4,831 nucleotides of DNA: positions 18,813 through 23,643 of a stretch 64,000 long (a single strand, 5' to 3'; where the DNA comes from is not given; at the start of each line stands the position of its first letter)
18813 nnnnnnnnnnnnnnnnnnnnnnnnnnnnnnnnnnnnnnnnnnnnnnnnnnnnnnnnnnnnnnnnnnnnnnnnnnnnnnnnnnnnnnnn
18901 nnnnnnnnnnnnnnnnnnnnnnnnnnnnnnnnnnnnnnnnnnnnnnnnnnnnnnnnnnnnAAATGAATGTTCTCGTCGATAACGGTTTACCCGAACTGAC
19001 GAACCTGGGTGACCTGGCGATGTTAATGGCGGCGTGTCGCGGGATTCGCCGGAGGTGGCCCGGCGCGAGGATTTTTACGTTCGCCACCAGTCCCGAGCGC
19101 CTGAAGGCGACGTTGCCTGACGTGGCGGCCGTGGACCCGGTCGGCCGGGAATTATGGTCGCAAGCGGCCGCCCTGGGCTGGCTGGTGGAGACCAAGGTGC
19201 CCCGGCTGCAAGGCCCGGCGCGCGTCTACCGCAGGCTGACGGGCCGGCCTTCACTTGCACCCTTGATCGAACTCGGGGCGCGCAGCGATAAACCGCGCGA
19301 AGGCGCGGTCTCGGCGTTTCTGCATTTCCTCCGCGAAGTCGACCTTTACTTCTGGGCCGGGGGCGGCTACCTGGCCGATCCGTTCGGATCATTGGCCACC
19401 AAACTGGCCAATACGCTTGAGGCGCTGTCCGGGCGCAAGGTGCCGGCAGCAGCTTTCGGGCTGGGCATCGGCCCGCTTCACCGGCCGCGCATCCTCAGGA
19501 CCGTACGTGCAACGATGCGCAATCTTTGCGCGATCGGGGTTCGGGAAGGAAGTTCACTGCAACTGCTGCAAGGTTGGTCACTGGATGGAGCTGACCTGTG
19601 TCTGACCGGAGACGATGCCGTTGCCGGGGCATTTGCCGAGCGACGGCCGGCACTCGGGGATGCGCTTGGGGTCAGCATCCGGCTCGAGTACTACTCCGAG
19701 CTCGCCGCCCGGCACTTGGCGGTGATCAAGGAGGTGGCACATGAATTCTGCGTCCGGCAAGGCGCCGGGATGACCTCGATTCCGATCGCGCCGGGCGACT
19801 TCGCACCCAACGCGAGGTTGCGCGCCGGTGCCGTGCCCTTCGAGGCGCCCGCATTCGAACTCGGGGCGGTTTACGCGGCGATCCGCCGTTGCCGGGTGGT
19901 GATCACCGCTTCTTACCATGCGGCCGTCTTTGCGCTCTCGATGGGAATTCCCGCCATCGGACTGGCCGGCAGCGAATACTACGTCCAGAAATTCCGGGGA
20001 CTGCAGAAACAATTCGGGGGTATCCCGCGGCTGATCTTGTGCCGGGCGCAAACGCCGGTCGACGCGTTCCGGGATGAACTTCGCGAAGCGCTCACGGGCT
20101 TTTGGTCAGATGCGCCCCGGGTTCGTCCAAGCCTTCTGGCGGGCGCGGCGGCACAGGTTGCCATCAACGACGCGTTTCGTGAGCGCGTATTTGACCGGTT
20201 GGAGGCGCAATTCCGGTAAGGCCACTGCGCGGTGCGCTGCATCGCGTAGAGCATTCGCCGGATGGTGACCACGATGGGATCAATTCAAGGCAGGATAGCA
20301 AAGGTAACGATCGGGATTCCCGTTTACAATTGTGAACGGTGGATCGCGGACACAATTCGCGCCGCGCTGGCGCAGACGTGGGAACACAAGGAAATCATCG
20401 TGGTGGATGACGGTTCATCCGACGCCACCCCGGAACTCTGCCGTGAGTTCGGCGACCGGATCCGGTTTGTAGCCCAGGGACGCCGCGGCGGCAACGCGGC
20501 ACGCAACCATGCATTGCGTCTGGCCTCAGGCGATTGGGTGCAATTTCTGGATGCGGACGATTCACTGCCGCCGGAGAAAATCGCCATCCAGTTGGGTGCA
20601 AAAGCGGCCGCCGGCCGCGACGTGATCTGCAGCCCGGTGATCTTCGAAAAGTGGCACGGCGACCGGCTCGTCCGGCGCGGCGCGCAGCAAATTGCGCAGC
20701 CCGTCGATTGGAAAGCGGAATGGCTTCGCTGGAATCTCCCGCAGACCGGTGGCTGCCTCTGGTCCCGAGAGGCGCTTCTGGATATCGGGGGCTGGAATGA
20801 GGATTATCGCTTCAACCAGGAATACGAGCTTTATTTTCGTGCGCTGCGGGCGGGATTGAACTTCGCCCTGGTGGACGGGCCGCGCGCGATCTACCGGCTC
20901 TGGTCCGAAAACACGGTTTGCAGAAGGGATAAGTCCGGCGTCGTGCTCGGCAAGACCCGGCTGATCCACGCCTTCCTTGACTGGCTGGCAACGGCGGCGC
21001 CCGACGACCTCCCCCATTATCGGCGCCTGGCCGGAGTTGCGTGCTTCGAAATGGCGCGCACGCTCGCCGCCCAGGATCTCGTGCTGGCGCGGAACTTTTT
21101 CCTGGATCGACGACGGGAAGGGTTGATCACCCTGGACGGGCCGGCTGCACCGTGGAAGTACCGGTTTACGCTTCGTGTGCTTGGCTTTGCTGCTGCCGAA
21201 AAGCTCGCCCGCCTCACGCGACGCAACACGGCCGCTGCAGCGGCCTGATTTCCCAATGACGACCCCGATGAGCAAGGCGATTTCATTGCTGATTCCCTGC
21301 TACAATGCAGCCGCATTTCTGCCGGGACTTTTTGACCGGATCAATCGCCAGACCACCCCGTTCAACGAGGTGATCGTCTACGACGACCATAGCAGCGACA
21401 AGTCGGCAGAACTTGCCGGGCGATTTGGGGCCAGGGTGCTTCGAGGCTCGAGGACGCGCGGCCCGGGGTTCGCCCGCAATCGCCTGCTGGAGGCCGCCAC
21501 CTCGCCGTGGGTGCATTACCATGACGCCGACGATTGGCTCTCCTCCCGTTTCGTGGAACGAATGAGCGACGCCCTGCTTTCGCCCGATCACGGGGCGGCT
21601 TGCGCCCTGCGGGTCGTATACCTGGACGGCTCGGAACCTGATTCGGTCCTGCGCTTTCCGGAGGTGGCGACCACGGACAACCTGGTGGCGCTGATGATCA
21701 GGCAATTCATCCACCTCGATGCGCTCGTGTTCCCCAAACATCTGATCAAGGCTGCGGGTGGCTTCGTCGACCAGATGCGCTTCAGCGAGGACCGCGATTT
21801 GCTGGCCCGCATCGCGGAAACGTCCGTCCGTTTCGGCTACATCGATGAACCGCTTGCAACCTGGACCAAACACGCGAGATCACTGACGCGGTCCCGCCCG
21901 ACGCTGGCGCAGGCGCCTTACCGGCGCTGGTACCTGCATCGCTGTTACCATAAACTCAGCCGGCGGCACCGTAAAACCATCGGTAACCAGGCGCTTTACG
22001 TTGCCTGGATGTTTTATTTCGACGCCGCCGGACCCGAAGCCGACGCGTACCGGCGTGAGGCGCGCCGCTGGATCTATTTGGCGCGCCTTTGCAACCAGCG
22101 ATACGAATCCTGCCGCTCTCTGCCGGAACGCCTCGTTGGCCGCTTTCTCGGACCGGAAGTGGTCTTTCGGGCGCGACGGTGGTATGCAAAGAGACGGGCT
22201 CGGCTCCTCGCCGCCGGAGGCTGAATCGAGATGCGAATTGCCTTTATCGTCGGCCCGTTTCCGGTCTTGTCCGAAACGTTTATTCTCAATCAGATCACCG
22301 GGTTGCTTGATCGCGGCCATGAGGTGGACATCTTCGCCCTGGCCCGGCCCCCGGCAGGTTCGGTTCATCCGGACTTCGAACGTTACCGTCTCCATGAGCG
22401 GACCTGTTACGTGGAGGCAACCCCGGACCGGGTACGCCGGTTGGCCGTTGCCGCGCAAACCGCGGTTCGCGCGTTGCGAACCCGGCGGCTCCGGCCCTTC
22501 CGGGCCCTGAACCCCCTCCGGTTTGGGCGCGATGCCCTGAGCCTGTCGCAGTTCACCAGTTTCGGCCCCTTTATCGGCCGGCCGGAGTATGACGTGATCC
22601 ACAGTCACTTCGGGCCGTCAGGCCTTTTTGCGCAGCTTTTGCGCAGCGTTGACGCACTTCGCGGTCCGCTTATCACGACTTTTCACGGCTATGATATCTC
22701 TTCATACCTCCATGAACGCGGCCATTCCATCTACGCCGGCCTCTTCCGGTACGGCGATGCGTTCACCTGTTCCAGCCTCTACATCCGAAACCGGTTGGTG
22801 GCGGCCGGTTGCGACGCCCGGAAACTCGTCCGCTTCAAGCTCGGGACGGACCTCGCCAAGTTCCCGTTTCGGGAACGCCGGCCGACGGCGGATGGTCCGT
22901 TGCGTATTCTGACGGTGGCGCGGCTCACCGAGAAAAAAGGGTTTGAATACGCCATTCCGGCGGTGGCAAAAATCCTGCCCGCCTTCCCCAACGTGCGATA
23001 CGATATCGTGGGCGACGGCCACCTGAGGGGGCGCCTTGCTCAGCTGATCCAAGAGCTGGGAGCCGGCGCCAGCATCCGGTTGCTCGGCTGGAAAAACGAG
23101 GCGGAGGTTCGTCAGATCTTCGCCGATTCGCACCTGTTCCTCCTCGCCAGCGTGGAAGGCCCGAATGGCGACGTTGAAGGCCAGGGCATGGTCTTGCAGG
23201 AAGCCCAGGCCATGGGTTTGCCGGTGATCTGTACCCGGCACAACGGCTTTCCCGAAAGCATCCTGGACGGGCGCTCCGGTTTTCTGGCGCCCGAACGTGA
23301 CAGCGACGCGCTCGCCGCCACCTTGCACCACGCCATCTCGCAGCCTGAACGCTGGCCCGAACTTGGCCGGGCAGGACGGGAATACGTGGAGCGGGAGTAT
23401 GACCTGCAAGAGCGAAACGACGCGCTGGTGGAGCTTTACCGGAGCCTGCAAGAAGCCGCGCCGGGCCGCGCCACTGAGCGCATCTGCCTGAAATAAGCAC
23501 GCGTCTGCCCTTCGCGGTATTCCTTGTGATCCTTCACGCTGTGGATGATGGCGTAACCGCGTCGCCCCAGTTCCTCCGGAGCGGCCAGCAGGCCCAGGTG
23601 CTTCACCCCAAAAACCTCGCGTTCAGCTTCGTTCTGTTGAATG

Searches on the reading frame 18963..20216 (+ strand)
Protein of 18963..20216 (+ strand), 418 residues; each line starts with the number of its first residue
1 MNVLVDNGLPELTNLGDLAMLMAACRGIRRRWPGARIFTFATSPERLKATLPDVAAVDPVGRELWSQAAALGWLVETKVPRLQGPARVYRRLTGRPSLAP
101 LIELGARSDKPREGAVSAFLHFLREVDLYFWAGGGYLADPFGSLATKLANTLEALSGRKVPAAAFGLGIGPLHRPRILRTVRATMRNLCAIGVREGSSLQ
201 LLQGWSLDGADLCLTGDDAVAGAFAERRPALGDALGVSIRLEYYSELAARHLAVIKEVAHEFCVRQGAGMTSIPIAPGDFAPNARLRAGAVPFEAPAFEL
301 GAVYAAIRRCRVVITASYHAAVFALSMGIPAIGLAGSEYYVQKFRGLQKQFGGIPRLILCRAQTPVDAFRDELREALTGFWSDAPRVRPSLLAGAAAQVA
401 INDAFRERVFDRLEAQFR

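Call 20: search_protein_families(library=pfam, proteins=[window:18963-20216:+], max_evalue=0.001)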
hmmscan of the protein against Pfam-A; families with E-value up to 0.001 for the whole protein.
window:18963-20216:+ (418 aa): 1 family
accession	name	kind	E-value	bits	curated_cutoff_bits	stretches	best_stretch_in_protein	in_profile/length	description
PF04230.19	PS_pyruv_trans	-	1.1e-23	85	25.3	1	14-336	1-278/280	Polysaccharide pyruvyl transferase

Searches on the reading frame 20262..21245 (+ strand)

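Call 20: search_protein_families(library=pfam, proteins=[window:20262-21245:+], max_evalue=0.001)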
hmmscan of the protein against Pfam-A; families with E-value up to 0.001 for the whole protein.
window:20262-21245:+ (328 aa): 4 families
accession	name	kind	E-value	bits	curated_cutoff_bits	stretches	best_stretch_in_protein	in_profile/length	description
PF00535.33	Glycos_transf_2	-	6.5e-33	114.5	23.3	1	16-140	1-129/168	Glycosyl transferase family 2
PF13641.12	Glyco_tranf_2_3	-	3.9e-11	43.9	27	1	15-207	3-207/230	Glycosyltransferase like family 2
PF10111.15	Glyco_tranf_2_2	-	9.8e-11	42.1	27.3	1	19-202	4-207/276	Glycosyltransferase like family 2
PF13704.12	Glyco_tranf_2_4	-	1.4e-06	29.1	27.5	1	28-100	7-82/98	Glycosyl transferase family 2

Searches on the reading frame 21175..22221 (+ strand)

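Call 20: search_protein_families(library=pfam, proteins=[window:21175-22221:+], max_evalue=0.001)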
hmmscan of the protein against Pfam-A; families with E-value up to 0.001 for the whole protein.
window:21175-22221:+ (349 aa): 4 families
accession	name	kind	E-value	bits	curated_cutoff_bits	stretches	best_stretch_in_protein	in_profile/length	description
PF00535.33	Glycos_transf_2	-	1.4e-23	84.1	23.3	1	37-158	1-127/168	Glycosyl transferase family 2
PF13641.12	Glyco_tranf_2_3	-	1.1e-08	35.9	27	1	36-238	3-218/230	Glycosyltransferase like family 2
PF10111.15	Glyco_tranf_2_2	-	1.6e-08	34.8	27.3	1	52-245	15-224/276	Glycosyltransferase like family 2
PF13632.12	Glyco_trans_2_3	-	6e-05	23.4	27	1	112-279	1-150/198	Glycosyl transferase family group 2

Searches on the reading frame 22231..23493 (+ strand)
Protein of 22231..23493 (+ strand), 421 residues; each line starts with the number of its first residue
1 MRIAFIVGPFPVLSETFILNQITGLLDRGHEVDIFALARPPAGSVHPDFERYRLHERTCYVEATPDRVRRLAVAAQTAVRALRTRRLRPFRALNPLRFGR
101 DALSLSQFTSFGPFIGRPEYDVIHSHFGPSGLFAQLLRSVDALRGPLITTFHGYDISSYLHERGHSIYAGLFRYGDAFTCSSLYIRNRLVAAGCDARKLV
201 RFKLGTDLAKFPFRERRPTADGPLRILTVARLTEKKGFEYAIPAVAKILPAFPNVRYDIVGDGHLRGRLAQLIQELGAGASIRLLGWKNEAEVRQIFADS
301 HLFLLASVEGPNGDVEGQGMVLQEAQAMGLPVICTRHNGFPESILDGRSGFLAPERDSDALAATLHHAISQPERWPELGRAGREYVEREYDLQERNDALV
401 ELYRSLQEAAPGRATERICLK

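Call 20: search_protein_families(library=pfam, proteins=[window:22231-23493:+], max_evalue=0.001)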
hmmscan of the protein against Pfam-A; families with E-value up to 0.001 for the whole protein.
window:22231-23493:+ (421 aa): 6 families
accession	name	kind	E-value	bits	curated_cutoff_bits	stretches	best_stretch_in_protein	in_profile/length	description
PF00534.26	Glycos_transf_1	-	6.7e-32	110.8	26.4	1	214-384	6-171/172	Glycosyl transferases group 1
PF13692.12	Glyco_trans_1_4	-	6.1e-28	98.3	27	1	225-369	3-140/142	Glycosyl transferases group 1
PF13439.12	Glyco_transf_4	-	3.8e-18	66.5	28.5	1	15-209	5-169/170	Glycosyltransferase Family 4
PF13579.12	Glyco_trans_4_4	-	3.5e-13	50.6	29.7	1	15-202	4-155/158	Glycosyl transferase 4-like domain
PF20706.3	GT4-conflict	-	3.4e-08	33.3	26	1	191-346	166-322/385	Family 4 Glycosyltransferase in conflict systems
PF13524.12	Glyco_trans_1_2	-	5.6e-08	33.3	25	1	253-400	13-143/144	Glycosyl transferase-like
